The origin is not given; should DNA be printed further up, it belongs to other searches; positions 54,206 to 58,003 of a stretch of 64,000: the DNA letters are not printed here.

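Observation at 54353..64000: Tandem array of three paralogous SLH-middle / beta-helix-C-terminal surface proteins with near-identical nucleotide blocks (recombination substrate, likely surface variation)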

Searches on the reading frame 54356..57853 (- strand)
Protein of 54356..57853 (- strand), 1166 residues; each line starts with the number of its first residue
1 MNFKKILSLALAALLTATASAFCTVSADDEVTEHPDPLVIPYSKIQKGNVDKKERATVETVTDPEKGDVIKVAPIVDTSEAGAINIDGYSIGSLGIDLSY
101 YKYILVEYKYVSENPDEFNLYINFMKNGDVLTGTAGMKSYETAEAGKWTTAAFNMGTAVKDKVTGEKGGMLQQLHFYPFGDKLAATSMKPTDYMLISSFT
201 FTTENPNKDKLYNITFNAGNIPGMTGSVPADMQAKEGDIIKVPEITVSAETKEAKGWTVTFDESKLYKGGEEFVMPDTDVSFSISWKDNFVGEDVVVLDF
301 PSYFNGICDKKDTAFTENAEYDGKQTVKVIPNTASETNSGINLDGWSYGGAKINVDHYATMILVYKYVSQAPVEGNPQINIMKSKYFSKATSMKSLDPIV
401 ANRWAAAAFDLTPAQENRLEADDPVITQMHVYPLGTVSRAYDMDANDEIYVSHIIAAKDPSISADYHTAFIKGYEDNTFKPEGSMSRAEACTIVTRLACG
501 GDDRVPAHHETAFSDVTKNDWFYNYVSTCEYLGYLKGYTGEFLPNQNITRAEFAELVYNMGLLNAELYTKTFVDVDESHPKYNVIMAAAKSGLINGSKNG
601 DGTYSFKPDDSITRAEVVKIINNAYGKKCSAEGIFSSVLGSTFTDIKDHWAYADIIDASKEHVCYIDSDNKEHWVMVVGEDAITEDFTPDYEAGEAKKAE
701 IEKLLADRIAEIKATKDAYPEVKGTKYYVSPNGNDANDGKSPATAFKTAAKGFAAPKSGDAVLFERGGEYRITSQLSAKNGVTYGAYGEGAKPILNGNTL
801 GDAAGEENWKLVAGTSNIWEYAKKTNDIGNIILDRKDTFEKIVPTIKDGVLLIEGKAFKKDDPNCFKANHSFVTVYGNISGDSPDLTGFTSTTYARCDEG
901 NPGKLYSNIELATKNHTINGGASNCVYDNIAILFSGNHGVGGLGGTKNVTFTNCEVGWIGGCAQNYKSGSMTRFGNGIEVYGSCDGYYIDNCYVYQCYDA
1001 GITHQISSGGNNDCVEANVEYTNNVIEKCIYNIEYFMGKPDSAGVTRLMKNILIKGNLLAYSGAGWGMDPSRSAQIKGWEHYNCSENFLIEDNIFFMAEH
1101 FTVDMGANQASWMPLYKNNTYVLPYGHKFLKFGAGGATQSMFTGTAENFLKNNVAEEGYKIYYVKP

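Call 12: search_protein_families(library=pfam, proteins=[window:54356-57853:-], max_evalue=0.01)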
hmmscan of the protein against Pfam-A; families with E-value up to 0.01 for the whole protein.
window:54356-57853:- (1166 aa): 1 family
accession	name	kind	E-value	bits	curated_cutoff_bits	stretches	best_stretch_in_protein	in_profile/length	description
PF00395.25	SLH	-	6.8e-32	109.6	20.8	3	513-554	2-44/44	S-layer homology domain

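Call 16: find_encoding_contigs(protein=window:54356-57853:-, flank=10000, max_places=6)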
Protein window:54356-57853:- (1166 aa): no gene with exactly this product is on record in the collection.

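Call 17: find_homologous_proteins(query=window:54356-57853:-)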
Query window:54356-57853:- (1166 aa): 36 proteins with E <= 0.001 among 8000 candidates.
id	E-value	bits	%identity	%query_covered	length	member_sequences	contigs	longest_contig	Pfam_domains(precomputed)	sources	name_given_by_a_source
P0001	0.0e+0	2703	100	100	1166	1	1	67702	PF00395.26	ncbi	-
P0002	0.0e+0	1323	52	100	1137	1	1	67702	PF00395.26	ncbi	-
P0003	0.0e+0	1305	50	97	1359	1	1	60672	PF00395.26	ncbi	-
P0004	0.0e+0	1284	53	100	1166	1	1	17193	PF00395.26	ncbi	-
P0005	0.0e+0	1277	51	100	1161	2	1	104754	PF00395.26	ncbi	-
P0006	0.0e+0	1257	51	100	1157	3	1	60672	PF00395.26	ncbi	-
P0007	0.0e+0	1247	50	100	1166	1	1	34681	PF00395.26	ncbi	-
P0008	0.0e+0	1237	51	100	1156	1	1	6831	PF00395.26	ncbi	-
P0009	0.0e+0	1233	50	100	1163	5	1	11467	PF00395.26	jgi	-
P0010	0.0e+0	1215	50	100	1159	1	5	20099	PF00395.26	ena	-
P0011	0.0e+0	1166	47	99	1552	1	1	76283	PF00395.26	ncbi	-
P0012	0.0e+0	1138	48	100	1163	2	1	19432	PF00395.26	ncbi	-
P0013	0.0e+0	1072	46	97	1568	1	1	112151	PF18329.8,PF00395.26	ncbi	-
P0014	5.5e-296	1003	42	100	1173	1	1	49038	PF13229.13,PF00395.26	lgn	-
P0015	2.1e-249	849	39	100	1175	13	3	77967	PF00395.26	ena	-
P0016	6.1e-214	731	37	96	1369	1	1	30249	PF00395.26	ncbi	-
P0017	3.9e-213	729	36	100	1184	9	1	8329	PF00395.26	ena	-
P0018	3.0e-203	696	42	74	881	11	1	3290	PF00395.26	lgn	-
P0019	6.5e-26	109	35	18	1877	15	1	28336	PF02369.23,PF11974.15,PF13620.13,PF00395.26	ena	-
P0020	1.1e-19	88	35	17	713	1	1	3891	PF23598.2,PF00560.40,PF12799.14,PF00395.26,PF13855.13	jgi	-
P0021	1.3e-19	88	33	18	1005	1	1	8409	PF00395.26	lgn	-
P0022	9.3e-19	85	35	17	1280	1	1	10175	PF00395.26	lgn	-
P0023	1.0e-18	85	33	18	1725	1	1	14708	PF00395.26,PF02368.25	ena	-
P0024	2.0e-18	84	36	16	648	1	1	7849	PF00395.26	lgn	-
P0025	5.7e-16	76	31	18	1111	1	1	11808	PF00395.26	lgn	-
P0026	2.7e-12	64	33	16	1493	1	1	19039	PF00395.26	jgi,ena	-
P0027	1.3e-11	61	36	13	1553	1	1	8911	PF23197.2,PF00395.26,PF20578.5,PF01835.26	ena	-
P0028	4.9e-10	56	31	13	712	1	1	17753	PF22148.2,PF17957.8,PF00395.26,PF00082.28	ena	-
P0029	1.0e-9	55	35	13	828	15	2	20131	PF09992.15,PF00395.26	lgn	-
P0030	1.4e-8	51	36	10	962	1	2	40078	PF00395.26,PF02368.25,PF05345.19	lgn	-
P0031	7.7e-8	49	33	13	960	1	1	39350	PF00395.26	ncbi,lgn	-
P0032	3.4e-7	47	31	14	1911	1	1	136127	PF16126.12,PF00395.26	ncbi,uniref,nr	ncbi:DUF4838 domain-containing protein [Paenibacillus luteus]|uniref:DUF4838 domain-containing prote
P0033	7.0e-7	46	31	14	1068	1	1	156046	PF00395.26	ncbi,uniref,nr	ncbi:S-layer homology domain-containing protein [Thermolongibacillus altinsuensis]|uniref:S-layer ho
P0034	2.6e-6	44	27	13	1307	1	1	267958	PF00246.30,PF00395.26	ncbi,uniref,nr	ncbi:hypothetical protein DS745_09295 [Anaerobacillus alkaliphilus]|uniref:SLH domain-containing pro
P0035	2.0e-5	41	28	13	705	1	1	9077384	PF00395.26,PF09134.17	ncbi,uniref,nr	ncbi:S-layer homology domain-containing protein [Paenibacillus sp. HWE-109]|uniref:S-layer homology 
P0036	3.9e-5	40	33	13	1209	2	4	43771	PF05031.19,PF13573.13,PF00395.26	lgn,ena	-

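Call 18: find_encoding_contigs(protein=P0002, flank=10000, max_places=4)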
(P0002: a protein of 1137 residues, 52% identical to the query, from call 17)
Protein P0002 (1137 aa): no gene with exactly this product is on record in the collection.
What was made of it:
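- Tried and rejected: Exact look-up of A and B on their source contig found nothing (calls 16, 18), so the missing N-terminus of C and any further copies beyond 64000 could not be seen.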

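Call 19: find_encoding_contigs(protein=P0003, flank=10000, max_places=4)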
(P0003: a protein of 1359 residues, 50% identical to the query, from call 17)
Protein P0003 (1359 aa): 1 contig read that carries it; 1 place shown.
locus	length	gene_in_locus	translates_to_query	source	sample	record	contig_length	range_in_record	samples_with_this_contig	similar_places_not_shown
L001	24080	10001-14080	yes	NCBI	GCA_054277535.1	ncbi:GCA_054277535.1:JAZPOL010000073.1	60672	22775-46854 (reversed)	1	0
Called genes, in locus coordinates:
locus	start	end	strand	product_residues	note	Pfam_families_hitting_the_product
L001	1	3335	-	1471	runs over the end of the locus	PF00245:Alk_phosphatase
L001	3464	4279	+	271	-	PF02311:AraC_binding, PF00165:HTH_AraC, PF12833:HTH_18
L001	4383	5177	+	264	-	PF00165:HTH_AraC (weak), PF12833:HTH_18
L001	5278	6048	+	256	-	PF01261:AP_endonuc_2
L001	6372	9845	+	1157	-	PF00395:SLH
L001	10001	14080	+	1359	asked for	PF00395:SLH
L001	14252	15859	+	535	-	PF00933:Glyco_hydro_3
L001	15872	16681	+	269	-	-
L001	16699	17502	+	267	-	-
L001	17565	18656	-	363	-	PF12802:MarR_2 (weak), PF00480:ROK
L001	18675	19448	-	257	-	PF02535:Zip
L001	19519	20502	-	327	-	PF00398:RrnaAD, PF13649:Methyltransf_25 (weak)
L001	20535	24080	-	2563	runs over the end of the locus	PF09479:Flg_new (weak), PF00149:Metallophos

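Call 27: search_protein_families(library=ncbifam, proteins=[window:54356-57853:-], max_evalue=1)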
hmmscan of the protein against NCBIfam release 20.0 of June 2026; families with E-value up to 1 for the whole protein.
window:54356-57853:- (1166 aa): 1 family
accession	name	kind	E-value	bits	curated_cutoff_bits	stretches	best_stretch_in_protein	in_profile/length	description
NF033190.2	inl_like_NEAT_1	exception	2.1e-09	36.3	1275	2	512-651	581-712/754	NEAT domain-containing leucine-rich repeat protein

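Call 41: find_related_loci(query=A1, collection=genome_contigs, flank=10000)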
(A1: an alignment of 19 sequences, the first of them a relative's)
Query A1 (1166 aa) in genome_contigs; peptide patterns used: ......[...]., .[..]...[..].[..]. (x = any residue, [..] = any of these).
393 stretches matched a pattern; 334 encode a relative of the query (tblastn E <= 1e-3); the best 80 are kept; 77 distinct loci.
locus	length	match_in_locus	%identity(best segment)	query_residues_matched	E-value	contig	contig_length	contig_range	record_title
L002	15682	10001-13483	53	1-1166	0e+0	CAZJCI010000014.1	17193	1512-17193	MAG TPA_asm: uncultured Oscillospiraceae bacterium isolate SRP225648_co1_971 genome assembly, contig: NODE_8137_length_1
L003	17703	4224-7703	50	1-1166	0e+0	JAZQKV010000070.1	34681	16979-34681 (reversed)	MAG: Eubacteriales bacterium isolate T1900044612_TS20190078.MAGScoT_cleanbin_000023 SGB_815_k141_38547, whole genome sho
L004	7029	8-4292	50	3-1164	0e+0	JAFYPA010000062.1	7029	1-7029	MAG: Clostridia bacterium isolate RGIG7291 Water_buffalos_Cecum-4__c370428, whole genome shotgun sequence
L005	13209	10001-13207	50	1-1072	0e+0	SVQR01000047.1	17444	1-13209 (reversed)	MAG: Oscillospiraceae bacterium isolate SIG622 NODE_14544_length_17444_cov_1.415026, whole genome shotgun sequence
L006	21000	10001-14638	47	1-1165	0e+0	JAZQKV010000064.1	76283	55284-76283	MAG: Eubacteriales bacterium isolate T1900044612_TS20190078.MAGScoT_cleanbin_000023 SGB_815_k141_2311605, whole genome s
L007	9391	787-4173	44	34-1164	0e+0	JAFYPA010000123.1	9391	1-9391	MAG: Clostridia bacterium isolate RGIG7291 Water_buffalos_Cecum-4__c850053, whole genome shotgun sequence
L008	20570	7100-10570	48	1-1164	0e+0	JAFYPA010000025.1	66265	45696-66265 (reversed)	MAG: Clostridia bacterium isolate RGIG7291 Water_buffalos_Cecum-4__c132195, whole genome shotgun sequence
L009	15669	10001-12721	53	1-1165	0e+0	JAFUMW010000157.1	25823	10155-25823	MAG: Clostridia bacterium isolate RGIG4639 Roe_deer_Rectum-4__c486592, whole genome shotgun sequence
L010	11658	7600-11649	45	7-1164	0e+0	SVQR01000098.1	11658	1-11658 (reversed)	MAG: Oscillospiraceae bacterium isolate SIG622 NODE_23964_length_11658_cov_1.485561, whole genome shotgun sequence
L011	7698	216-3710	40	1-1166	0e+0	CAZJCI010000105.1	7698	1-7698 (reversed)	MAG TPA_asm: uncultured Oscillospiraceae bacterium isolate SRP225648_co1_971 genome assembly, contig: NODE_24317_length_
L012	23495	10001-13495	40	4-1166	0e+0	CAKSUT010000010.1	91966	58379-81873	MAG: uncultured Eubacteriales bacterium isolate REFINED_METABAT215_TOP10_CONTIGS_1500_ASSEMBLY_K77_MERGED__Hadza_PheChl_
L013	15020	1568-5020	38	3-1164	0e+0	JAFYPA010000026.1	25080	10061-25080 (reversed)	MAG: Clostridia bacterium isolate RGIG7291 Water_buffalos_Cecum-4__c153856, whole genome shotgun sequence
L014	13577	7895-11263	40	1-1122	0e+0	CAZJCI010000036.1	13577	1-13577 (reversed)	MAG TPA_asm: uncultured Oscillospiraceae bacterium isolate SRP225648_co1_971 genome assembly, contig: NODE_11458_length_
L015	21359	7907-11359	39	3-1165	0e+0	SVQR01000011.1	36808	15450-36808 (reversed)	MAG: Oscillospiraceae bacterium isolate SIG622 NODE_5401_length_36808_cov_1.370164, whole genome shotgun sequence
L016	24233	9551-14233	39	3-1164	0e+0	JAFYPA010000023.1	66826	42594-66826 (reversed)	MAG: Clostridia bacterium isolate RGIG7291 Water_buffalos_Cecum-4__c122262, whole genome shotgun sequence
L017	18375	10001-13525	40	3-1166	0e+0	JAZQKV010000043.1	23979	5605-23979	MAG: Eubacteriales bacterium isolate T1900044612_TS20190078.MAGScoT_cleanbin_000023 SGB_815_k141_3116907, whole genome s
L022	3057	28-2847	42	33-1166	0e+0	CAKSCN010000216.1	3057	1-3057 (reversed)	MAG: uncultured Eubacteriales bacterium isolate REFINED_METABAT215_TOP10_CONTIGS_1500_ASSEMBLY_K77_MERGED__Hadza_MoBio_h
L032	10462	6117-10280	36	4-1166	0e+0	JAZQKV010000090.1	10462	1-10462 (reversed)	MAG: Eubacteriales bacterium isolate T1900044612_TS20190078.MAGScoT_cleanbin_000023 SGB_815_k141_2023218, whole genome s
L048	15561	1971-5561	30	3-1166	6e-132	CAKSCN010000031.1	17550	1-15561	MAG: uncultured Eubacteriales bacterium isolate REFINED_METABAT215_TOP10_CONTIGS_1500_ASSEMBLY_K77_MERGED__Hadza_MoBio_h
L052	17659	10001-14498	49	689-1166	2e-131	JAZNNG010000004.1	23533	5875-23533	MAG: Eubacteriales bacterium isolate T1900044657_TS20190123.MAGScoT_cleanbin_000041 SGB_1488_k141_4440570, whole genome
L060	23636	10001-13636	28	4-1166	6e-106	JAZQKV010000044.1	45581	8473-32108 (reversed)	MAG: Eubacteriales bacterium isolate T1900044612_TS20190078.MAGScoT_cleanbin_000023 SGB_815_k141_2699281, whole genome s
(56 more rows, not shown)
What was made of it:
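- All of the 77 loci fetched are from uncultured gut Clostridia (call 41).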

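Call 58: list_cluster_members(proteins=[P0001, P0002, P0004, P0005, P0014])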
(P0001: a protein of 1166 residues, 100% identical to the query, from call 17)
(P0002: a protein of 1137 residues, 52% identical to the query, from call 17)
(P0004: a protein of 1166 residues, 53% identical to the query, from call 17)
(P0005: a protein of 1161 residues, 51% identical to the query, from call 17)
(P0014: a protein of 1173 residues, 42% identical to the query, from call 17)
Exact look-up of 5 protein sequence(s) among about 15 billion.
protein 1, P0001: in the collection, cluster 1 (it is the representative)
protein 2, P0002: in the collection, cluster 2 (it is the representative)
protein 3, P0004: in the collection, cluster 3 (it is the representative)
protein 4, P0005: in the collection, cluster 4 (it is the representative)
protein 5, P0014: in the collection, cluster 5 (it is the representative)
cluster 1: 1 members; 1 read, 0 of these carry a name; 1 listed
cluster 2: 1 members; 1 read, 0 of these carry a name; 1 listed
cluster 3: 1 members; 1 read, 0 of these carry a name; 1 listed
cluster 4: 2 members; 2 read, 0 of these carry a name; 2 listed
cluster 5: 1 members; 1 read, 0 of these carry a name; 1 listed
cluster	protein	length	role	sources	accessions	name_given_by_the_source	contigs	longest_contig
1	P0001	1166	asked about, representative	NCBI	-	-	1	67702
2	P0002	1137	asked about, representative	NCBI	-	-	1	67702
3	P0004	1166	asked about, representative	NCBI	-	-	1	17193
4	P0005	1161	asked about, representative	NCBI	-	-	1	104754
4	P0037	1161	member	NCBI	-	-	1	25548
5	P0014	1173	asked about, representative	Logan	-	-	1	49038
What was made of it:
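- Tried and rejected: Cluster look-up gave no names or accessions (call 58).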
